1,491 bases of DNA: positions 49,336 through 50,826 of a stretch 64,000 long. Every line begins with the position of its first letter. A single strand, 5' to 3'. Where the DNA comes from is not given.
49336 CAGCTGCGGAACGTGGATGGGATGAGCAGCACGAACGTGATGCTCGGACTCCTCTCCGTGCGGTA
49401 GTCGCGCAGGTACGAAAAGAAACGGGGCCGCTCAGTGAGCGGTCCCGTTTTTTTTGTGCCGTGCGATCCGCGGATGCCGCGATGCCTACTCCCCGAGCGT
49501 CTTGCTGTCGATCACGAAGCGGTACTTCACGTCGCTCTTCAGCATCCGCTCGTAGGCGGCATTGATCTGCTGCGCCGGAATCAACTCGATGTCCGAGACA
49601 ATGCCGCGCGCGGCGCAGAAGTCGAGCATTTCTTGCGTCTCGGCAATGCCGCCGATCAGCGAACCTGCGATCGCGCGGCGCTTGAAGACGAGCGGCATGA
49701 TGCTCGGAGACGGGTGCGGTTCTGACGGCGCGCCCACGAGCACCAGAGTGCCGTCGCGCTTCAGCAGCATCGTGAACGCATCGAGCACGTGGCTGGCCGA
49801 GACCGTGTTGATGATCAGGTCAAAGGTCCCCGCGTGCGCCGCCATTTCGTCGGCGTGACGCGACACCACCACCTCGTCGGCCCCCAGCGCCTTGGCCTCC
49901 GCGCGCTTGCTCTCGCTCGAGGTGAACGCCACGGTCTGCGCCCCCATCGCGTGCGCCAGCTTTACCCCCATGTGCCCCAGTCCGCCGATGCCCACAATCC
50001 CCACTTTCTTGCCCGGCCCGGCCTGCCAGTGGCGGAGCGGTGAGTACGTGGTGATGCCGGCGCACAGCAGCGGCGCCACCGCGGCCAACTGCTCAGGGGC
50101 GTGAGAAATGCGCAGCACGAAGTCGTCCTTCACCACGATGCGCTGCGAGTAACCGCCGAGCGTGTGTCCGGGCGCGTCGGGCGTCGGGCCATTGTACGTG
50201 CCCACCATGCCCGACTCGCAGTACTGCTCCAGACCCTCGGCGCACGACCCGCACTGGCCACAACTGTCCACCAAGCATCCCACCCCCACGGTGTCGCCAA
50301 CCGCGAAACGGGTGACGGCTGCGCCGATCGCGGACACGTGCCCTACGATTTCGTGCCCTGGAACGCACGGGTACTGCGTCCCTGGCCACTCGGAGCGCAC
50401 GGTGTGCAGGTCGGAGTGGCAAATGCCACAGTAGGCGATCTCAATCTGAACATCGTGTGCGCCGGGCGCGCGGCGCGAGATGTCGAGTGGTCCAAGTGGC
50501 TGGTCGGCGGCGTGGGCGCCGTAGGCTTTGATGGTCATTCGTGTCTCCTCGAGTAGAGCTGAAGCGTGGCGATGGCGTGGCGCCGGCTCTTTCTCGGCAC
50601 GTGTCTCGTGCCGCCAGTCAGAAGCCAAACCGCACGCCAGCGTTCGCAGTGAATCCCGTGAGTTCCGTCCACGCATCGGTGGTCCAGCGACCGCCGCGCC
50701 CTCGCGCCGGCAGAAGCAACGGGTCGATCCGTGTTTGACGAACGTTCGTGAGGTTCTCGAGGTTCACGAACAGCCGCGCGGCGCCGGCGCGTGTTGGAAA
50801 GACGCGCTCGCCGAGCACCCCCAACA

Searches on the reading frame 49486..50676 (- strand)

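Call 95: search_protein_families(library=pfam, proteins=[window:49486-50676:-], max_evalue=0.0001)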
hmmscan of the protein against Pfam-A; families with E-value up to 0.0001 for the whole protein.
window:49486-50676:- (396 aa): 3 families
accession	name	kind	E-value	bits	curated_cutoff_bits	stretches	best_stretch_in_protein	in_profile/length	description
PF08240.17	ADH_N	-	7e-26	90.9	23.5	1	72-190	1-102/104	Alcohol dehydrogenase GroES-like domain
PF00107.32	ADH_zinc_N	-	1e-25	90.6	31.8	1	232-355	1-128/129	Zinc-binding dehydrogenase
PF13602.12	ADH_zinc_N_2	-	4.6e-06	28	27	1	264-378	1-123/134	Zinc-binding dehydrogenase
